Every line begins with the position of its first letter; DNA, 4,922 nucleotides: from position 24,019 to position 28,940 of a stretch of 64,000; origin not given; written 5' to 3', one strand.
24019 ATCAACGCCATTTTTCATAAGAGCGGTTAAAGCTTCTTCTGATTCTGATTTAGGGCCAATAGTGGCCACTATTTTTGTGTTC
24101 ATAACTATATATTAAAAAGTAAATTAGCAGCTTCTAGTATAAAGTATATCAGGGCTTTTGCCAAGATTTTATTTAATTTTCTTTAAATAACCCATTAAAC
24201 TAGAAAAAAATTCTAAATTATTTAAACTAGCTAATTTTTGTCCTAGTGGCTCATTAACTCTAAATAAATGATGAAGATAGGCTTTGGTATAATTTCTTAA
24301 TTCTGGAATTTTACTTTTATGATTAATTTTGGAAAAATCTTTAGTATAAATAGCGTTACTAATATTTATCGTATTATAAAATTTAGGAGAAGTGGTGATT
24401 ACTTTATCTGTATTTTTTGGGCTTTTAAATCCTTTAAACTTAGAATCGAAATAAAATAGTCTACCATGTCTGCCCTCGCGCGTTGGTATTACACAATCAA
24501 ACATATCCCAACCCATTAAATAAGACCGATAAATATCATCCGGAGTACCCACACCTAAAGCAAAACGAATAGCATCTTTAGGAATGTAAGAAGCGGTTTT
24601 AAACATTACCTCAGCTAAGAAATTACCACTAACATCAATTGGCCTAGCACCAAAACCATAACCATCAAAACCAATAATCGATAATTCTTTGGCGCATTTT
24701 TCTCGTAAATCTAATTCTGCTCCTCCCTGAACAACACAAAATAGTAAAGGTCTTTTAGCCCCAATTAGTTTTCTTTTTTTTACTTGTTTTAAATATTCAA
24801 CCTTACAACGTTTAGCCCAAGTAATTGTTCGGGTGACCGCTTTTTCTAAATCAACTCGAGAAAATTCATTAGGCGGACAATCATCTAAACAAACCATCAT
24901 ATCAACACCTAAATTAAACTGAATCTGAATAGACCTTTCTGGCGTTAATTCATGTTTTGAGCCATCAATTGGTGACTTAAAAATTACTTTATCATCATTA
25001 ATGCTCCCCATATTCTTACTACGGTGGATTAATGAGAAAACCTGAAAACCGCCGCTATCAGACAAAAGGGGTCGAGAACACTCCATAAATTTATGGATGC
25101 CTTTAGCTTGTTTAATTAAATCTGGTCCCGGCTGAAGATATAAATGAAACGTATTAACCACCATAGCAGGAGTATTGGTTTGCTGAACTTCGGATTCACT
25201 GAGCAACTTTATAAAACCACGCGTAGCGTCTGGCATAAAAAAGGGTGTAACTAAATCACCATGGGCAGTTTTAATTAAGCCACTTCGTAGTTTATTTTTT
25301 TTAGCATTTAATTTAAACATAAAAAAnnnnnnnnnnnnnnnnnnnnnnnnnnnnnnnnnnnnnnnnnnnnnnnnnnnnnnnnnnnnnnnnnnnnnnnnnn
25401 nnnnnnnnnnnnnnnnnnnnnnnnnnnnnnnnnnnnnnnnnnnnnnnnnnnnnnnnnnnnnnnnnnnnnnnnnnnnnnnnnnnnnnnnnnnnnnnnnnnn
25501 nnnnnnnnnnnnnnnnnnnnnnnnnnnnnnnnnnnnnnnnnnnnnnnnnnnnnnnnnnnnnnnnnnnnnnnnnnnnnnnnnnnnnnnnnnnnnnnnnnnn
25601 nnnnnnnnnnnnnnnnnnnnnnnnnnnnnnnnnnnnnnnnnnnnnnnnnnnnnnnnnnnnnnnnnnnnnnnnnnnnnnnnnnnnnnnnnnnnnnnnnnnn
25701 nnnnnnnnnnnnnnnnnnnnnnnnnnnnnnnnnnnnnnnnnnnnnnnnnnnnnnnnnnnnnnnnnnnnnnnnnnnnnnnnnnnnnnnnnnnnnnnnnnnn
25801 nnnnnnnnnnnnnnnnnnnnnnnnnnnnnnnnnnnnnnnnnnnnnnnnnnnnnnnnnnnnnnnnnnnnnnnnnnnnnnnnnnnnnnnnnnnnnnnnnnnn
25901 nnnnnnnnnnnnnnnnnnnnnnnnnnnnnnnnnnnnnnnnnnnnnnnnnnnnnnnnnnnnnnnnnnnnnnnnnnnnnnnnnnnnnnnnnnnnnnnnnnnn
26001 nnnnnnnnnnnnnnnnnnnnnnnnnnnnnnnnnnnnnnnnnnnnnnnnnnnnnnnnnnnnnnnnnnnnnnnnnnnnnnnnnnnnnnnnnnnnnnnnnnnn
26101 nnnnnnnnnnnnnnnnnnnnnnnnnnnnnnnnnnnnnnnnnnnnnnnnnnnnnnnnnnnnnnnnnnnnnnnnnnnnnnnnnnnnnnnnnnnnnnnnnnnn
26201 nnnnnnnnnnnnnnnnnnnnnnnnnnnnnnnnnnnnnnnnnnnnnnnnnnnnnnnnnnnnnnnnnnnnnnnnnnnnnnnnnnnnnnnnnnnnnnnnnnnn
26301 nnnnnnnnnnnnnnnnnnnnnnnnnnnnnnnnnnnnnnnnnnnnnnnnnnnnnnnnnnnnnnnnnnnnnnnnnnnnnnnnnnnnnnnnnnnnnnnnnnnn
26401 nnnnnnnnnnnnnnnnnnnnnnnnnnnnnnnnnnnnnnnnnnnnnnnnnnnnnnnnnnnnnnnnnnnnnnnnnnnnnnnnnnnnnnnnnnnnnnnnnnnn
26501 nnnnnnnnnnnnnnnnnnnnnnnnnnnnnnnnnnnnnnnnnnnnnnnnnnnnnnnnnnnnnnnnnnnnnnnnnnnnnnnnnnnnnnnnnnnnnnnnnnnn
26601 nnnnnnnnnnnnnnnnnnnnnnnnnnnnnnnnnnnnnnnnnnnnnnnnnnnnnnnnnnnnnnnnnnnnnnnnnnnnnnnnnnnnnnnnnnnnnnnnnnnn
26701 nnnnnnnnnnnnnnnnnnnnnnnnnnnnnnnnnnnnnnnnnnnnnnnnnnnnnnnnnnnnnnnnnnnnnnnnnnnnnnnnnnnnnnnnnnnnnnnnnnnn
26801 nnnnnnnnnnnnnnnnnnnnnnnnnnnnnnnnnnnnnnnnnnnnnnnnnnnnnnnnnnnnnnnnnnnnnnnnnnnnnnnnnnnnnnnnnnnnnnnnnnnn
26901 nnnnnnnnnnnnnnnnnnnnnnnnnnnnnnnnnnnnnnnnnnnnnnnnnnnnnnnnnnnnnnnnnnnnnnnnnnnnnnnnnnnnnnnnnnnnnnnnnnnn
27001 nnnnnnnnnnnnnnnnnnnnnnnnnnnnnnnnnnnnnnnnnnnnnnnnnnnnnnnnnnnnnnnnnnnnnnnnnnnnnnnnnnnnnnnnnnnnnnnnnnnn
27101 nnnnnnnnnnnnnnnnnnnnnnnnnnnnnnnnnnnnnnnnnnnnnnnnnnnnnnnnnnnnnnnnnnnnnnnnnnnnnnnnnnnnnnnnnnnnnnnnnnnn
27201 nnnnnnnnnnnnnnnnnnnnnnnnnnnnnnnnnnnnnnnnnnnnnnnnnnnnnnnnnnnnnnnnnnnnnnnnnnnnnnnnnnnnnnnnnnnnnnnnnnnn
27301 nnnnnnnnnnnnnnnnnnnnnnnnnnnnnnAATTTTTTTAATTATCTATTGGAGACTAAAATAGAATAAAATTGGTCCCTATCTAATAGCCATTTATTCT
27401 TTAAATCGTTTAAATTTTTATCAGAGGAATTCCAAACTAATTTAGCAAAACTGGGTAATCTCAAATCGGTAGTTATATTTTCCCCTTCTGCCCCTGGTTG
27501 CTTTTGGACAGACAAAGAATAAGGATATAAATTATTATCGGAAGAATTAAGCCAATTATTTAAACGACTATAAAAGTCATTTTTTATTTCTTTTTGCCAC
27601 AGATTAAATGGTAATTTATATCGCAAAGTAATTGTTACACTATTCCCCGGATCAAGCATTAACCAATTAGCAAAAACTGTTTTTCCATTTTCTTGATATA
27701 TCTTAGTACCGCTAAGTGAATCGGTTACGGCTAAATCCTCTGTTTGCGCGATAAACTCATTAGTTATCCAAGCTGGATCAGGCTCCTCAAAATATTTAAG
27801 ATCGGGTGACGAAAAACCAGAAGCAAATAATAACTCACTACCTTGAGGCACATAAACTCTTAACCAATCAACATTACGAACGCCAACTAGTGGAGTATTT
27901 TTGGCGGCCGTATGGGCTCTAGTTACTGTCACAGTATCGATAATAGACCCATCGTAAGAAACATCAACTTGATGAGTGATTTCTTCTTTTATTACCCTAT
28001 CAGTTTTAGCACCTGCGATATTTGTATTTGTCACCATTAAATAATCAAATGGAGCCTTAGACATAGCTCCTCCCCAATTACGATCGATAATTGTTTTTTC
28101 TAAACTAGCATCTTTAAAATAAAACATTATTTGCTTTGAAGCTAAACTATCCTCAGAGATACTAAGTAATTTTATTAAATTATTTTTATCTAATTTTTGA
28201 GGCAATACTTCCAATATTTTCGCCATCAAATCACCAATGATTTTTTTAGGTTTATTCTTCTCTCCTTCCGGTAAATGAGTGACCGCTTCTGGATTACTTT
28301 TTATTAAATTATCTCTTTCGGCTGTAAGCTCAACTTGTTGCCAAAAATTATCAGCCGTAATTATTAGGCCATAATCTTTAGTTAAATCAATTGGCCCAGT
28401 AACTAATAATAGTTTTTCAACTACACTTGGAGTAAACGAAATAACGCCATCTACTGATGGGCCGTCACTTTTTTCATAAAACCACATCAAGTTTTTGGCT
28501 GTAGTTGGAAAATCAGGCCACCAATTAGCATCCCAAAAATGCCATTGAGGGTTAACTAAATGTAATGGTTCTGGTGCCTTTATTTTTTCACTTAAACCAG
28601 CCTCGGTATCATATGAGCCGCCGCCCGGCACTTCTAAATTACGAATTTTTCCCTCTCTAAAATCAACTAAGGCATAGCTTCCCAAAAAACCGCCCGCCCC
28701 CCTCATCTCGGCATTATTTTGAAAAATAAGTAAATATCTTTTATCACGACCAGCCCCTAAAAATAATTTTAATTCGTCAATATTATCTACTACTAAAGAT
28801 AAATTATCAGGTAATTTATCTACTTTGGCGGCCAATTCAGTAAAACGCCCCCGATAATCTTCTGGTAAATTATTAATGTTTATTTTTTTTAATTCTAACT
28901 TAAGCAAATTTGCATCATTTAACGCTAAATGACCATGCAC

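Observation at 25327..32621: Block of large single-pass membrane proteins of unknown function interleaved with a GT4 glycosyltransferase: candidate cell-surface assembly system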

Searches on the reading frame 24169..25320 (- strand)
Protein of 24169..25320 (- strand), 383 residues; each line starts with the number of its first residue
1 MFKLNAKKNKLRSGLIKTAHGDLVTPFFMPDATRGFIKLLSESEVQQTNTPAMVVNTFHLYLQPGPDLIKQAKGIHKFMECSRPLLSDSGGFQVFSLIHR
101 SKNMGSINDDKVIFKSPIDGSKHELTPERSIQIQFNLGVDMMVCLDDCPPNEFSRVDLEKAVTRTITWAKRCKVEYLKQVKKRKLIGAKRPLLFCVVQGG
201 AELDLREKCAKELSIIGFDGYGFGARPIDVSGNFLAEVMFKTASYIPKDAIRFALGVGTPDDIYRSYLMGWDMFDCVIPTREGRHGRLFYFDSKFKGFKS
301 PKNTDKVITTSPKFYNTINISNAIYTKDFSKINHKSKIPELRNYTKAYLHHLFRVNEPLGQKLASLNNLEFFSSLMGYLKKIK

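Call 4: search_protein_families(library=pfam, proteins=[window:24169-25320:-], max_evalue=0.01)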
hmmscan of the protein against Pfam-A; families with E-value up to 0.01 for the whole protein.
window:24169-25320:- (383 aa): 1 family
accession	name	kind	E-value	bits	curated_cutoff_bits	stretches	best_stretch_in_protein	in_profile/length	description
PF01702.25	TGT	-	8.8e-98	328.1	26.3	1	11-380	3-336/357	Queuine tRNA-ribosyltransferase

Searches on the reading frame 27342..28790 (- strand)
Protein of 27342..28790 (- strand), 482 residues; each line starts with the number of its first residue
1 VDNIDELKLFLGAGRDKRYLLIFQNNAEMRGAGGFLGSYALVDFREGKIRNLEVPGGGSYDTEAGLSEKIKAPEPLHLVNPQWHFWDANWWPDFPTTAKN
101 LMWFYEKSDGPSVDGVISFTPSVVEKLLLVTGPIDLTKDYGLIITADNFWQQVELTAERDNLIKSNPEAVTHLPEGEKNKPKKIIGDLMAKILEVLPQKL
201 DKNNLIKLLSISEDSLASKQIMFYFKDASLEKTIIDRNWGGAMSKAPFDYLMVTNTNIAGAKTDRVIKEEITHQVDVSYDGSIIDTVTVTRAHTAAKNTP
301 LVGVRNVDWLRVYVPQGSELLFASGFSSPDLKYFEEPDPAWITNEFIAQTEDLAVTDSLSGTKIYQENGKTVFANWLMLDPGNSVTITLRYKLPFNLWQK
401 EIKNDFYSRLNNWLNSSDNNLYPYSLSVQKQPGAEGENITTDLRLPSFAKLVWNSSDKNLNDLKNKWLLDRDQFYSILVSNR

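Call 51: search_dna_similar(query=window:27342-28790:-, collection=plasmids, mode=protein, max_evalue=0.001, max_rows=30)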
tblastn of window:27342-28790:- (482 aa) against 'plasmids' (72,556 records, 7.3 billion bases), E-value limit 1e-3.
Records with a match: 9; places in all: 9; records where one place covers at least 80% of the query: 2.
Best place of each record, by identity: <60% 9.
By first word of the organism name: Rhodococcus 6; Streptomyces 1; [Eubacterium] 1; Lachnospira 1.
By predicted mobility (MOB-suite, as given by PLSDB): non-mobilizable 7; mobilizable 2.
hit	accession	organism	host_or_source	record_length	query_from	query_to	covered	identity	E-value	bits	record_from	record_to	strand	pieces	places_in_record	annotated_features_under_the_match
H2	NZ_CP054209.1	Rhodococcus qingshengii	cell culture,carbendazim contaminated ...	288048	7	394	80%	22.9%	1e-8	66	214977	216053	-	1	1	DUF4012 domain-containing protein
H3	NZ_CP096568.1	Rhodococcus qingshengii JCM 15477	sandy loam,soil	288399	7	394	80%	22.9%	1e-8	66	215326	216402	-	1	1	DUF4012 domain-containing protein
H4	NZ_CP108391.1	Streptomyces sp. NBC_01320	-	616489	7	290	59%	26.4%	4e-11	74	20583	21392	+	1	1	DUF4012 domain-containing protein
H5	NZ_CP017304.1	Rhodococcus sp. YL-1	pure culture,soil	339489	10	300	60%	25.6%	2e-4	52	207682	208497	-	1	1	DUF4012 domain-containing protein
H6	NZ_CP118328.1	Rhodococcus sp. DK17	pure culture,crude oil-contaminated soil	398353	10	301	61%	24.9%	2e-4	52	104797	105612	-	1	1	DUF4012 domain-containing protein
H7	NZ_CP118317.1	Rhodococcus sp. DK180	pure culture,crude oil-contaminated soil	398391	10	301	61%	24.9%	2e-4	52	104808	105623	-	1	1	DUF4012 domain-containing protein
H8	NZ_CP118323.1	Rhodococcus sp. DK176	pure culture,crude oil-contaminated soil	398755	10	301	61%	24.9%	2e-4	52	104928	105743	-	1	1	DUF4012 domain-containing protein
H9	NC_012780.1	[Eubacterium] eligens ATCC 27750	-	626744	7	247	50%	26.2%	9e-13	79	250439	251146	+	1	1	DUF4012 domain-containing protein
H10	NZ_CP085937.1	Lachnospira eligens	-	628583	7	247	50%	26.2%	9e-13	79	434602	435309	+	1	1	DUF4012 domain-containing protein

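Call 57: get_annotated_region(hit=H9, flank=12000)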
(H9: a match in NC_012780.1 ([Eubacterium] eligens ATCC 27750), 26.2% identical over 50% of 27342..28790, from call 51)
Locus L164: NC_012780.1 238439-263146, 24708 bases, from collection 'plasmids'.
description: [Eubacterium] eligens ATCC 27750 plasmid unnamed, complete sequence
organism: [Eubacterium] eligens ATCC 27750 (NCBI taxid 515620)
taxonomy: Bacteria; Bacillota; Clostridia; Lachnospirales; Lachnospiraceae; Lachnospira; Lachnospira eligens; [Eubacterium] eligens ATCC 27750
host: -; source: -; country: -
typing (MOB-suite, as given by PLSDB): non-mobilizable; replicon rep_cluster_238
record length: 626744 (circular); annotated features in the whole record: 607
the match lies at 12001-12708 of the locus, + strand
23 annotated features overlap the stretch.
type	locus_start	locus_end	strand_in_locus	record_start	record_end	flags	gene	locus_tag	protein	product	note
CDS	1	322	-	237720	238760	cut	-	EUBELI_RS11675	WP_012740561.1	metallophosphoesterase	-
CDS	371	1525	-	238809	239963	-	-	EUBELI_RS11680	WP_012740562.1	amino acid permease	-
CDS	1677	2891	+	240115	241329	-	-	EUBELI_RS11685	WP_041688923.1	GNAT family N-acetyltransferase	-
CDS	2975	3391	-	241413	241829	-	-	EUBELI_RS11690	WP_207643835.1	hypothetical protein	-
CDS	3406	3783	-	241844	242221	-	-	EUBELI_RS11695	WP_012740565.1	hypothetical protein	-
CDS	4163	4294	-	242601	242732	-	-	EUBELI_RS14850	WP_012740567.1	hypothetical protein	-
CDS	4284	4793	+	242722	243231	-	-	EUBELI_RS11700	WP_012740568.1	GntR family transcriptional regulator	-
CDS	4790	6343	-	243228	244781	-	-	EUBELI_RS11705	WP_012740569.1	ABC-F family ATP-binding cassette domain-containing protein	-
CDS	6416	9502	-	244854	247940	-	-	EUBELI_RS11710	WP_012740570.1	ATP-binding protein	-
CDS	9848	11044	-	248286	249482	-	-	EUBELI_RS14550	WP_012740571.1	hypothetical protein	-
CDS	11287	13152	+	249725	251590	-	-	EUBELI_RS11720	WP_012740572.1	DUF4012 domain-containing protein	-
CDS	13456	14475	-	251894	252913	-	-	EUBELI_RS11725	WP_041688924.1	Abi family protein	-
CDS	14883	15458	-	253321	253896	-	-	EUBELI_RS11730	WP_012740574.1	hypothetical protein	-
CDS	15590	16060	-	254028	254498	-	-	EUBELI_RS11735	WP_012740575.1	hypothetical protein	-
CDS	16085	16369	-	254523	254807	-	-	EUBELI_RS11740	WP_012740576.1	DUF4325 domain-containing protein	-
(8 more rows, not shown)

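Call 58: get_annotated_region(hit=H2, flank=12000)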
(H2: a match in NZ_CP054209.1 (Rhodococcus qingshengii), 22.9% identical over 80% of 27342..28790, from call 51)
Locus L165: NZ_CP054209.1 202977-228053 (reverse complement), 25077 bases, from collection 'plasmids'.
description: Rhodococcus qingshengii strain CX-1 plasmid unnamed2, complete sequence
organism: Rhodococcus qingshengii (NCBI taxid 334542)
taxonomy: Bacteria; Actinomycetota; Actinomycetes; Mycobacteriales; Nocardiaceae; Rhodococcus; Rhodococcus qingshengii
host: -; source: cell culture,carbendazim contaminated soil; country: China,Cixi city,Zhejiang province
typing (MOB-suite, as given by PLSDB): mobilizable; relaxase MOBP
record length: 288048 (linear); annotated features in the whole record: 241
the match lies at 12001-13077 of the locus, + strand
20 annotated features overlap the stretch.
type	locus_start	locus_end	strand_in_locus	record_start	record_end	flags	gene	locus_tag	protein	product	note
CDS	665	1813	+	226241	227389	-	rffA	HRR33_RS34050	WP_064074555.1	dTDP-4-amino-4,6-dideoxygalactose transaminase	GO:0009246 - enterobacterial common antigen biosynthetic process [Evidence IEA]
CDS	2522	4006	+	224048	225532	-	-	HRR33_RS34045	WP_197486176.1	glycosyltransferase family 4 protein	-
CDS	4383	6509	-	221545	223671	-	-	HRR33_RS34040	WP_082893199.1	glycosyltransferase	-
CDS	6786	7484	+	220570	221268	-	-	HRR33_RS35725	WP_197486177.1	acyltransferase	-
CDS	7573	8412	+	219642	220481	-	-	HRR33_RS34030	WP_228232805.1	ABC transporter permease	-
CDS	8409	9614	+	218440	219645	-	-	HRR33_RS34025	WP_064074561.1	ABC transporter ATP-binding protein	-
CDS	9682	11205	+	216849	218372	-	-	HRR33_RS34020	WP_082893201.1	sugar transferase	-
CDS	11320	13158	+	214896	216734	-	-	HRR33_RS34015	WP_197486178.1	DUF4012 domain-containing protein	-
CDS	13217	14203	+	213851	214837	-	-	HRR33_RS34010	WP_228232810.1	alpha/beta hydrolase family protein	-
CDS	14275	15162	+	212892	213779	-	-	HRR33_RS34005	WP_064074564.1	glycosyltransferase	-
CDS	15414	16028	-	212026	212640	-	-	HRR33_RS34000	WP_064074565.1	dTDP-4-dehydrorhamnose 3,5-epimerase family protein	-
CDS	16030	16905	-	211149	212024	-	rfbA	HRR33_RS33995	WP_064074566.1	glucose-1-phosphate thymidylyltransferase RfbA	GO:0019305 - dTDP-rhamnose biosynthetic process [Evidence IEA]; GO:0009243 - O antigen biosynthetic process [Evidence ...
CDS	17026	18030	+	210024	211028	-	rfbB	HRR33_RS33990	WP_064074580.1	dTDP-glucose 4,6-dehydratase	GO:0019305 - dTDP-rhamnose biosynthetic process [Evidence IEA]; GO:0009243 - O antigen biosynthetic process [Evidence ...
CDS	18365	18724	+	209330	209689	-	-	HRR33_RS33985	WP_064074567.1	Lsr2 family protein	-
CDS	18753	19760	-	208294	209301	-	-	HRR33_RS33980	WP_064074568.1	IS481 family transposase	-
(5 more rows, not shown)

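Call 59: get_annotated_region(hit=H4, flank=12000)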
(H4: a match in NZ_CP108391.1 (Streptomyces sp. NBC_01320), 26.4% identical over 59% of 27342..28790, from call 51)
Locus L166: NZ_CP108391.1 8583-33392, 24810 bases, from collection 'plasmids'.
description: Streptomyces sp. NBC_01320 plasmid unnamed1, complete sequence
organism: Streptomyces sp. NBC_01320 (NCBI taxid 2903824)
taxonomy: Bacteria; Actinomycetota; Actinomycetes; Kitasatosporales; Streptomycetaceae; Streptomyces; Streptomyces sp. NBC 01320
host: -; source: -; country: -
typing (MOB-suite, as given by PLSDB): non-mobilizable
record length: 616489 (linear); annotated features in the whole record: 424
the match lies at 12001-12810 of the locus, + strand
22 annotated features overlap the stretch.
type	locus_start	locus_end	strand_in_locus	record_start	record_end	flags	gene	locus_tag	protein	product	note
CDS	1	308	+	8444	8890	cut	-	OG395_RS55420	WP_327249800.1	hypothetical protein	-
CDS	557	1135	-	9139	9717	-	-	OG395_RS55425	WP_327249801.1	hypothetical protein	-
CDS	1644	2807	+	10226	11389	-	-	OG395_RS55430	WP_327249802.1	ISAs1 family transposase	-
CDS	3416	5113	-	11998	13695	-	-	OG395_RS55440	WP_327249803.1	IS1182 family transposase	-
CDS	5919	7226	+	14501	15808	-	-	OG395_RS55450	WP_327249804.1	UDP-glucose/GDP-mannose dehydrogenase family protein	-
CDS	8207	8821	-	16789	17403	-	-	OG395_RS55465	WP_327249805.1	low molecular weight phosphatase family protein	-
CDS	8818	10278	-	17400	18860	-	-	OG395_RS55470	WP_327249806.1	polysaccharide biosynthesis tyrosine autokinase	GO:0045226 - extracellular polysaccharide biosynthetic process [Evidence IEA]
CDS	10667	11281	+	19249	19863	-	-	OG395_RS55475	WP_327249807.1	hypothetical protein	-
CDS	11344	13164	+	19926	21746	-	-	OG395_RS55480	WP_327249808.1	DUF4012 domain-containing protein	-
CDS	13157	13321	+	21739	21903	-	-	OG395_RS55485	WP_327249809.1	hypothetical protein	-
CDS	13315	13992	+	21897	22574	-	-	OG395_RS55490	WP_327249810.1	glutaminyl-peptide cyclotransferase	GO:0017186 - peptidyl-pyroglutamic acid biosynthetic process, using glutaminyl-peptide cyclotransferase [Evidence IEA]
CDS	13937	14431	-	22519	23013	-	-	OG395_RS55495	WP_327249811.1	hypothetical protein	-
CDS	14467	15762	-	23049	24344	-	-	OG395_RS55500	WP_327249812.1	hypothetical protein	-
CDS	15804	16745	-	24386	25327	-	-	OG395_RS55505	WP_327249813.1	glycosyltransferase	-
CDS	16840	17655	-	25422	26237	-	-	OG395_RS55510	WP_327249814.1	hypothetical protein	-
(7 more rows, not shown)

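Call 104: get_annotated_region(hit=H6, flank=10000)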
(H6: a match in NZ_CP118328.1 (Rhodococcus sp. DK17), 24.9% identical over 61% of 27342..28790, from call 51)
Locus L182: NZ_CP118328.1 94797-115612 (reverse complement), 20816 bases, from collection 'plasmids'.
description: Rhodococcus sp. DK17 plasmid pDK1, complete sequence
organism: Rhodococcus sp. DK17 (NCBI taxid 186196)
taxonomy: Bacteria; Actinomycetota; Actinomycetes; Mycobacteriales; Nocardiaceae; Rhodococcus; Rhodococcus sp. DK17
host: -; source: pure culture,crude oil-contaminated soil; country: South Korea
typing (MOB-suite, as given by PLSDB): non-mobilizable; replicon rep_cluster_313
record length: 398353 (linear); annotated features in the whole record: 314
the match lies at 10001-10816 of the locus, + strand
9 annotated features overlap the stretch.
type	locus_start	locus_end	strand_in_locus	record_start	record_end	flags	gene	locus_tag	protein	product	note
CDS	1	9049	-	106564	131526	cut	-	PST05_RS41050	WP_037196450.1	non-ribosomal peptide synthetase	GO:0008610 - lipid biosynthetic process [Evidence IEA]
CDS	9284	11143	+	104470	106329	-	-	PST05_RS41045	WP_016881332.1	DUF4012 domain-containing protein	-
CDS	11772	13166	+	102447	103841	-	-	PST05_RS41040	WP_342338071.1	IS1380 family transposase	-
CDS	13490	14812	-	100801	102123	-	-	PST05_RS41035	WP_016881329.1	UDP-glucose/GDP-mannose dehydrogenase family protein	-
CDS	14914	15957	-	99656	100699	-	-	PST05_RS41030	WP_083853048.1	polysaccharide pyruvyl transferase family protein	-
CDS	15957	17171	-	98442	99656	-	-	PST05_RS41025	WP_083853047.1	lipopolysaccharide biosynthesis protein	-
CDS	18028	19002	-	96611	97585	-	-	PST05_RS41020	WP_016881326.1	GDP-L-fucose synthase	-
CDS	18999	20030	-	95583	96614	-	gmd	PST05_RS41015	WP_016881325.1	GDP-mannose 4,6-dehydratase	GO:0000271 - polysaccharide biosynthetic process [Evidence IEA]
CDS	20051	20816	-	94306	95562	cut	-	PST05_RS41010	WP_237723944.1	WcaI family glycosyltransferase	-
